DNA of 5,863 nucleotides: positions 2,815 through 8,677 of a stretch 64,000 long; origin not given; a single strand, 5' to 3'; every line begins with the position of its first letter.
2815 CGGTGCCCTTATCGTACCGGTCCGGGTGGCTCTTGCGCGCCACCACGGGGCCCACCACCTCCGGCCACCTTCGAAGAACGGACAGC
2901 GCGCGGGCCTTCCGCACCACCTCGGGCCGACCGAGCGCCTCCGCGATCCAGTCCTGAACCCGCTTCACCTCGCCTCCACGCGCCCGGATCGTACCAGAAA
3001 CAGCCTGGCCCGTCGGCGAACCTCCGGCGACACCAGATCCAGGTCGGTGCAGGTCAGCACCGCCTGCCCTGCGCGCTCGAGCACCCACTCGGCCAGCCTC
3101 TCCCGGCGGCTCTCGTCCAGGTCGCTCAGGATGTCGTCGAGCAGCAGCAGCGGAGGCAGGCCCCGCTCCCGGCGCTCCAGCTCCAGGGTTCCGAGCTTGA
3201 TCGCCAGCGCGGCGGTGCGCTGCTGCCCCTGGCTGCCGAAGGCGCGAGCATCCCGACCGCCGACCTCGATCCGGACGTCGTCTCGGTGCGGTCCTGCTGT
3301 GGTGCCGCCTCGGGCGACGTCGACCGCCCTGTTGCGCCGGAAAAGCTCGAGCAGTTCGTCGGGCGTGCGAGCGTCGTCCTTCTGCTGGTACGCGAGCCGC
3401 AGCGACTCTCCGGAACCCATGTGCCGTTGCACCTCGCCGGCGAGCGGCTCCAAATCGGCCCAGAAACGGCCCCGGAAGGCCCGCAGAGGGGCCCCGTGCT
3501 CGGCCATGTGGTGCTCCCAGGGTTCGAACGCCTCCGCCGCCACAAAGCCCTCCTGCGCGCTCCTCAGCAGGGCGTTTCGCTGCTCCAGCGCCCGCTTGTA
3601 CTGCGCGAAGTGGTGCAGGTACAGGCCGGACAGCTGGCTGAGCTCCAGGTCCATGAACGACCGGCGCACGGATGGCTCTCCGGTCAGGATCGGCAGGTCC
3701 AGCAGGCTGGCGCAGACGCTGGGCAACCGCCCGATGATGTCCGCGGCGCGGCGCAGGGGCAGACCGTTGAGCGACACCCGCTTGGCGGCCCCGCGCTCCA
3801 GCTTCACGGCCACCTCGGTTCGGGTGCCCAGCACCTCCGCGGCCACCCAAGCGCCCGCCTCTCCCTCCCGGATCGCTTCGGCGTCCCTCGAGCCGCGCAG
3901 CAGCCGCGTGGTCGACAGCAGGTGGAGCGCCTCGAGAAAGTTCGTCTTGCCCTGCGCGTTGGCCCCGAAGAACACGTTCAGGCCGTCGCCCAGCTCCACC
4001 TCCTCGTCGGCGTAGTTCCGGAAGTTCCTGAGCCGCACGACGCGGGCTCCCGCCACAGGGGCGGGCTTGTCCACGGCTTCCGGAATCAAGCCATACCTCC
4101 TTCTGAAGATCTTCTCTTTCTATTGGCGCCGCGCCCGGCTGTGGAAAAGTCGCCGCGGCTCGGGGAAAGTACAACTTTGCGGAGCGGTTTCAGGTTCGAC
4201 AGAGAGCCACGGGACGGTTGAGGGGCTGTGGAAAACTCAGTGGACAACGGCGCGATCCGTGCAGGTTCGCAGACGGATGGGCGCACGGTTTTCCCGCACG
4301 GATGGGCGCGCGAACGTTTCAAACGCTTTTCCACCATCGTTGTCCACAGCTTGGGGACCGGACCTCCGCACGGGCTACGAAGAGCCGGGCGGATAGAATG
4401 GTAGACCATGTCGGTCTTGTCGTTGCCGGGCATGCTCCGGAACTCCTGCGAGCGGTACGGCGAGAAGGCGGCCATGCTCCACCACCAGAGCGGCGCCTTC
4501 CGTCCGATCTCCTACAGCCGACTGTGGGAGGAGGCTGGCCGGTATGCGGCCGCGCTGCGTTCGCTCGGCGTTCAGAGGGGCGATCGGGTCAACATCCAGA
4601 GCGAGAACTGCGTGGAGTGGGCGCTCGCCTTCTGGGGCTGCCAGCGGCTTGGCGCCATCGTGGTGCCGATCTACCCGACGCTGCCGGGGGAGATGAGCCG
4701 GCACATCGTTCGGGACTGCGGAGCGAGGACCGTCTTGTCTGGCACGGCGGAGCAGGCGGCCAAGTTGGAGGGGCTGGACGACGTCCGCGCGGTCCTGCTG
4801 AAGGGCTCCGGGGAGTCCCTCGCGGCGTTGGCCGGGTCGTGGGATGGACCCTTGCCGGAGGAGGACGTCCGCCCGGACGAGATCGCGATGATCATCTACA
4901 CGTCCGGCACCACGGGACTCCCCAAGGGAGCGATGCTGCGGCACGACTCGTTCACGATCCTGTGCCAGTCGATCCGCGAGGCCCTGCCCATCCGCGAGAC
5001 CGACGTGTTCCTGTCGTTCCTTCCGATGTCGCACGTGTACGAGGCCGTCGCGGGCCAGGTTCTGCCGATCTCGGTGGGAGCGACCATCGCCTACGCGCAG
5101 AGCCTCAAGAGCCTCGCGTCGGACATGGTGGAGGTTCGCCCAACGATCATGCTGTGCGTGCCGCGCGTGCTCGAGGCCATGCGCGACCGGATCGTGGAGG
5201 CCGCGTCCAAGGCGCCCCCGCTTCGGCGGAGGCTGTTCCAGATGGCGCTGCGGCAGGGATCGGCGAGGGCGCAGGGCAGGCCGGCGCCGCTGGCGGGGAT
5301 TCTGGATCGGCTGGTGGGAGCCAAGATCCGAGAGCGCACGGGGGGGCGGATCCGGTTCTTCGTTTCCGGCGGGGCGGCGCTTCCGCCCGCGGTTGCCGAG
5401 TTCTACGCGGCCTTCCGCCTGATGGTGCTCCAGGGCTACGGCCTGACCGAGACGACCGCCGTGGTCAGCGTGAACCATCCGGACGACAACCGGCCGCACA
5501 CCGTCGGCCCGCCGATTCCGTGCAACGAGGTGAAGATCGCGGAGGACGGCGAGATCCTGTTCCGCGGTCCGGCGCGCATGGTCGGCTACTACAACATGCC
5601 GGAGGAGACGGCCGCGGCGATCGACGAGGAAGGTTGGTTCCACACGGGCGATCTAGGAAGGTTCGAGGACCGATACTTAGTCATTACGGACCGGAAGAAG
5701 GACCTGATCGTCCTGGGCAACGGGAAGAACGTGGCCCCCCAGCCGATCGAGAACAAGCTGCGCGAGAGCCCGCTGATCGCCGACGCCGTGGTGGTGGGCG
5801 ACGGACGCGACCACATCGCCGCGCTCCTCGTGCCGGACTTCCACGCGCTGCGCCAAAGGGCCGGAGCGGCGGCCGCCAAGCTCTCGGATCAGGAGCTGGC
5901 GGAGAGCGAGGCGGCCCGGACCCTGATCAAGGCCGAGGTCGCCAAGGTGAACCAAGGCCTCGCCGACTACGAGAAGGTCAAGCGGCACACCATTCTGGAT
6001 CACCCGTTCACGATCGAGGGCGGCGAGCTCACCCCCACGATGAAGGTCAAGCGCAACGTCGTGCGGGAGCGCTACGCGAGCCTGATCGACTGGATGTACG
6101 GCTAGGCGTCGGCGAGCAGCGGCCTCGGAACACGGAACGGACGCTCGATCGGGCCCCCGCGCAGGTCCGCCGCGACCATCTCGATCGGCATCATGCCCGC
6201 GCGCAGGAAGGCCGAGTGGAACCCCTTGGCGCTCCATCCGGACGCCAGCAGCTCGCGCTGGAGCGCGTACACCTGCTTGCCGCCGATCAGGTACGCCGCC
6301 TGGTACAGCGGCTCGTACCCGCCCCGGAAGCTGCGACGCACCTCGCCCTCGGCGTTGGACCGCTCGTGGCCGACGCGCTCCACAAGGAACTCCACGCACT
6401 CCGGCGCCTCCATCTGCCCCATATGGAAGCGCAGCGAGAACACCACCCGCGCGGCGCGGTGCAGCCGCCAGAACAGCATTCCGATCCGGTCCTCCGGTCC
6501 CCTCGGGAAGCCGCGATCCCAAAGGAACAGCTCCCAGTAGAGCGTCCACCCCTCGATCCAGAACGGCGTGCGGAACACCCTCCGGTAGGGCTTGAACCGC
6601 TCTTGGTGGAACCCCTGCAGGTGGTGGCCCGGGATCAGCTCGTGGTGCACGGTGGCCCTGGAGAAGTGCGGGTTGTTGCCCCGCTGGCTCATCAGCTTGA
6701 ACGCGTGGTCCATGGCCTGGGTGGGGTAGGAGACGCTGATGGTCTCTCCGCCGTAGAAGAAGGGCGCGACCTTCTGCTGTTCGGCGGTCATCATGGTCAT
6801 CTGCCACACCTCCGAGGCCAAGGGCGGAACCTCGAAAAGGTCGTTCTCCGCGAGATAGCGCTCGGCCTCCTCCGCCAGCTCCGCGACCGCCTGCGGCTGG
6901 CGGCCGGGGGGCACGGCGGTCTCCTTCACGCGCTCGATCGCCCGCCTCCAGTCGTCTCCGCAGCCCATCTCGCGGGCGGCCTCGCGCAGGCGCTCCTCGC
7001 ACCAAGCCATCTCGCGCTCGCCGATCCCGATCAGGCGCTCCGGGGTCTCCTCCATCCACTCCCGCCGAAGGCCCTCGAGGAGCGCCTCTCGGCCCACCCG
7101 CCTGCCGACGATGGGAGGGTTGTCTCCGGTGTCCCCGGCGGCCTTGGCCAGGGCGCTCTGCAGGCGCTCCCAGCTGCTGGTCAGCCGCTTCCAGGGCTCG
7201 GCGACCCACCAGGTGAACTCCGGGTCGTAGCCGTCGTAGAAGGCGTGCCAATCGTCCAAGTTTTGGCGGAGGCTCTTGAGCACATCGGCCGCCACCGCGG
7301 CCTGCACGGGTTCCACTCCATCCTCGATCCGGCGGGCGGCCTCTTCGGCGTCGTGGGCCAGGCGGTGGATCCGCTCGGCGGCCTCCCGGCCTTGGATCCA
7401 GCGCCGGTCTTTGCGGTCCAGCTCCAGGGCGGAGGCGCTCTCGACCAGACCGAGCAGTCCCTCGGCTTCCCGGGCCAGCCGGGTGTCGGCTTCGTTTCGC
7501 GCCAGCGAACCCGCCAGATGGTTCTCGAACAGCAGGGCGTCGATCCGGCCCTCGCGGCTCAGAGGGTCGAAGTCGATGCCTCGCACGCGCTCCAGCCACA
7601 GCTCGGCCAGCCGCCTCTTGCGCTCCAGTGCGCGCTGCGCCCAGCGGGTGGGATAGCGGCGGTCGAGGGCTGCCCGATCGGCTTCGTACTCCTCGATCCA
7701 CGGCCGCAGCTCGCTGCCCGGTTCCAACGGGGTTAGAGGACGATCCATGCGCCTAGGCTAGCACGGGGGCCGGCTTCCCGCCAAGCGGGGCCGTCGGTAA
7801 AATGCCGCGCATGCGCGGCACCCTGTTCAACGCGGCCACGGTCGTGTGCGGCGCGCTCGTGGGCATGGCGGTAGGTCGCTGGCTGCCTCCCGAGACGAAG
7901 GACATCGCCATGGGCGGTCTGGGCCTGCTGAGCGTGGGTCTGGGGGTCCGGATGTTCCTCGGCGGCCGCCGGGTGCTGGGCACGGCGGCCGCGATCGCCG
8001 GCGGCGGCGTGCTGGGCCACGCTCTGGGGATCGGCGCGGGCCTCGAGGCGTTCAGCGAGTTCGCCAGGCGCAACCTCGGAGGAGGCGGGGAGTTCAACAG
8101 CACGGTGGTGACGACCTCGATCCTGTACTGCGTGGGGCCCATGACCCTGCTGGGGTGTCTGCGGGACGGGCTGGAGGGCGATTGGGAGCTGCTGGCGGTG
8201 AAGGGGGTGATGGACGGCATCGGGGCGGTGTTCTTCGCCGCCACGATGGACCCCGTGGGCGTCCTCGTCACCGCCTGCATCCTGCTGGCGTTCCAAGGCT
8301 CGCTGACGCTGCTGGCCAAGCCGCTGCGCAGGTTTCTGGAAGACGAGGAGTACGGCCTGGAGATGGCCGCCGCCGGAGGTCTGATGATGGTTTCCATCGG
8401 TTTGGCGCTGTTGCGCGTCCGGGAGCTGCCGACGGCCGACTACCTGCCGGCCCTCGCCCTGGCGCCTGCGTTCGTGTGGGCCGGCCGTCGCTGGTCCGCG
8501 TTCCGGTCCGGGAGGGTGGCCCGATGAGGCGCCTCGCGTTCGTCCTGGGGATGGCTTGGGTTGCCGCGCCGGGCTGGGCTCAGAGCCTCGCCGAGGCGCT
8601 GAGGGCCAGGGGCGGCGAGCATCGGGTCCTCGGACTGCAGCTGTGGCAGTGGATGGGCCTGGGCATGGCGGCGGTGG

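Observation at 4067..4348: Dense DnaA-box cluster beside recF: candidate replication origin (or DnaA-titrating/regulatory site) with no dnaA or dnaN nearby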

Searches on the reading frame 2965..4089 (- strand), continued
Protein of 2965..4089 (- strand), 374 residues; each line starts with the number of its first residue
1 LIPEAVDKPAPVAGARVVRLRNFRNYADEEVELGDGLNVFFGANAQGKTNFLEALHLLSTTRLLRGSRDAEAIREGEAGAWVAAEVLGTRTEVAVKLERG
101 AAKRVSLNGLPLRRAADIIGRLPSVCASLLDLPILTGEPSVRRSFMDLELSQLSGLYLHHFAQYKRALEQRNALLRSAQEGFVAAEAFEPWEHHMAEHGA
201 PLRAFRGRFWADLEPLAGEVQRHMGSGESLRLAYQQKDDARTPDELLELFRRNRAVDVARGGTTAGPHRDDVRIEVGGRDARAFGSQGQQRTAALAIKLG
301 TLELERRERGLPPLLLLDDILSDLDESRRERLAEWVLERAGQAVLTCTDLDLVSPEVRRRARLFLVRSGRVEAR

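Call 68: find_encoding_contigs(protein=P0130, flank=10000, max_places=2)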
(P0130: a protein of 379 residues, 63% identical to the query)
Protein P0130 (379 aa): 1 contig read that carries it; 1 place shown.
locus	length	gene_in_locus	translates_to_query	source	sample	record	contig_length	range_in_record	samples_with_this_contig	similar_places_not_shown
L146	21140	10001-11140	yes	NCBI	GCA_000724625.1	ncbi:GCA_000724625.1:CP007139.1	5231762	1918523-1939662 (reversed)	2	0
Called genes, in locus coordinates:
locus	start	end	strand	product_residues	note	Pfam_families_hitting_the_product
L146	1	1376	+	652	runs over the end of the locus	-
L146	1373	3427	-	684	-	PF14697:Fer4_21 (faint), PF12797:Fer4_2 (faint), PF13183:Fer4_8, PF13187:Fer4_9, PF13237:Fer4_10, PF13484:Fer4_16 (weak), PF13534:Fer4_17 (weak), PF02754:CCG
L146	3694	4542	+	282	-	PF07963:N_methyl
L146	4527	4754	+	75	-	-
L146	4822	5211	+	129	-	-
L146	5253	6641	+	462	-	PF00144:Beta-lactamase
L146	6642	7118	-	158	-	PF10077:DUF2314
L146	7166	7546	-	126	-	PF13648:Lipocalin_4 (weak)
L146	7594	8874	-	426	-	PF01882:DUF58, PF13519:VWA_2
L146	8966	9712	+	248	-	PF06271:RDD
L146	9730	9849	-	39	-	-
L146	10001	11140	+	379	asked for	PF02463:SMC_N, PF13175:AAA_15, PF13476:AAA_23 (weak), PF13304:AAA_21 (faint)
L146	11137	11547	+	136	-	PF05258:DciA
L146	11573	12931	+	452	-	PF03772:Competence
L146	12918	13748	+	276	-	PF00753:Lactamase_B, PF12706:Lactamase_B_2 (weak)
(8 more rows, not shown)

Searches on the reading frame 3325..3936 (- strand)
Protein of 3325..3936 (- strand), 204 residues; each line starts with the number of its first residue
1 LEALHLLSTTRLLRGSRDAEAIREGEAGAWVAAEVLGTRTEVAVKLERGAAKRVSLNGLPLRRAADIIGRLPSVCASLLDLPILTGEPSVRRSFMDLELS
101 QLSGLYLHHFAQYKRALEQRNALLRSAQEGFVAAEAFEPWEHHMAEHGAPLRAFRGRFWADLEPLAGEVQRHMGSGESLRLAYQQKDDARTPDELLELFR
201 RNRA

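Call 44: find_related_loci(query=A3, collection=metagenome_contigs, flank=10000)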
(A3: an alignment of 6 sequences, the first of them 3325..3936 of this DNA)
Query A3 (204 aa) in metagenome_contigs; peptide patterns used: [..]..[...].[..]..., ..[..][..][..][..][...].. (x = any residue, [..] = any of these).
281 stretches matched a pattern; 56 encode a relative of the query (tblastn E <= 1e-3); 56 distinct loci.
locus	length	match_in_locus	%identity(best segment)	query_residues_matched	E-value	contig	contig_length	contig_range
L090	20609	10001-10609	86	1-203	2e-113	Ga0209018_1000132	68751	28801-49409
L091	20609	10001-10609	85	1-203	2e-108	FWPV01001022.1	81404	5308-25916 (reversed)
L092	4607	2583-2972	100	1-130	3e-79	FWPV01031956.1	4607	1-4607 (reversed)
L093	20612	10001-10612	57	1-204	1e-66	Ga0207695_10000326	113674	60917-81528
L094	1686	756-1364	58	1-203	8e-69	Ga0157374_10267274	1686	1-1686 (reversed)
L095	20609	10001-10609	58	1-203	1e-65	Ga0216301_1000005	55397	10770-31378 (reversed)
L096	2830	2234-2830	52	1-199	2e-64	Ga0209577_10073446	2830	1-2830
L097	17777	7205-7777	58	1-191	6e-64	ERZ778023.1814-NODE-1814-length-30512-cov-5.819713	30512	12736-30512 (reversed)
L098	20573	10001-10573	58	1-191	6e-64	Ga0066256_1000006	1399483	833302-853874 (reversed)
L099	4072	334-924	53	1-197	5e-63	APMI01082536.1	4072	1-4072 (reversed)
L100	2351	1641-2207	59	1-189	3e-64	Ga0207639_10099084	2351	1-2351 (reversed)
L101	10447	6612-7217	57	1-203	6e-62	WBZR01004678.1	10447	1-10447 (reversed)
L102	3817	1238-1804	59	1-189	7e-62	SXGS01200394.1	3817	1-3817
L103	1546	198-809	53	1-204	5e-64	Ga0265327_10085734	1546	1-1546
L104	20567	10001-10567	56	1-189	4e-61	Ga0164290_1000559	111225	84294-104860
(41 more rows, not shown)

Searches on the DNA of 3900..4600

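Call 40: search_rna_families(source=window, start=3900, end=4600, threshold=evalue, max_evalue=1)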
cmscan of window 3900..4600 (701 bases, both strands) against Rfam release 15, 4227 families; matches with E-value up to 1: 1.
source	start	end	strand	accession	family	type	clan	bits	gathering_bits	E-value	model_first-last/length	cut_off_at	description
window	3901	3956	-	RF00223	IRES_Bip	Cis-reg; IRES;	-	11.6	40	0.33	1-263/263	no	bip internal ribosome entry site (IRES)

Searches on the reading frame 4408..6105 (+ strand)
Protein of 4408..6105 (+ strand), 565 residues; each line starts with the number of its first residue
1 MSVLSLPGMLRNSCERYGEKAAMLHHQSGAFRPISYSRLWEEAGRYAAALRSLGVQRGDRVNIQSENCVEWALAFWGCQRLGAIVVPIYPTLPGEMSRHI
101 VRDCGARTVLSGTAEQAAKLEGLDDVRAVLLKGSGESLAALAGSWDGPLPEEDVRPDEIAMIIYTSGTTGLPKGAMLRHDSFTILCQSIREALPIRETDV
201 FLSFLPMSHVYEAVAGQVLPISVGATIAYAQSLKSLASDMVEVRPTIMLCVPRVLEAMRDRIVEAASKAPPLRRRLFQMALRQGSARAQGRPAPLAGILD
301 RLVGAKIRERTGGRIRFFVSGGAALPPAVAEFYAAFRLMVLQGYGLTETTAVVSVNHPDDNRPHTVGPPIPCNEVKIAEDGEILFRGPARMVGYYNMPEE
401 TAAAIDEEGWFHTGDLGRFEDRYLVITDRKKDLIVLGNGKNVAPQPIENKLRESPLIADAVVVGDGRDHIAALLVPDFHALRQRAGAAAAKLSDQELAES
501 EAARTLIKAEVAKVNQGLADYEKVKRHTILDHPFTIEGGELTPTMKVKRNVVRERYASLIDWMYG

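Call 9: search_protein_families(library=pfam, proteins=[window:4408-6105:+])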
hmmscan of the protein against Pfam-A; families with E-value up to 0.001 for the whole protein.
window:4408-6105:+ (565 aa): 2 families
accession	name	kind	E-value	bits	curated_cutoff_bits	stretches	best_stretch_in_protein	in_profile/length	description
PF00501.34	AMP-binding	-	2.1e-84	284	29.9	1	11-395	2-384/384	AMP-binding enzyme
PF23562.2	AMP-binding_C_3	-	2.8e-16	60.4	20.8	1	432-564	2-120/124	AMP-binding enzyme C-terminal domain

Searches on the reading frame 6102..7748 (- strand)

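Call 9: search_protein_families(library=pfam, proteins=[window:6102-7748:-])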
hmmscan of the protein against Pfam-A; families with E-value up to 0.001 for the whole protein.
window:6102-7748:- (548 aa): 1 family
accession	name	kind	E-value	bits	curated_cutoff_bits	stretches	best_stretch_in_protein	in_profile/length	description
PF05960.17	DUF885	-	1.6e-42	147.3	32.4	1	32-527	16-530/532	Bacterial protein of unknown function (DUF885)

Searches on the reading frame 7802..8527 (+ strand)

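Call 9: search_protein_families(library=pfam, proteins=[window:7802-8527:+])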
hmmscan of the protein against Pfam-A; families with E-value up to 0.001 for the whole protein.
window:7802-8527:+ (241 aa): 1 family
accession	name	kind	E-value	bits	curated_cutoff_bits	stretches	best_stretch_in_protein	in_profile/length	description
PF04474.17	DUF554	-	5.3e-56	190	25.1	1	6-226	2-220/220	Protein of unknown function (DUF554)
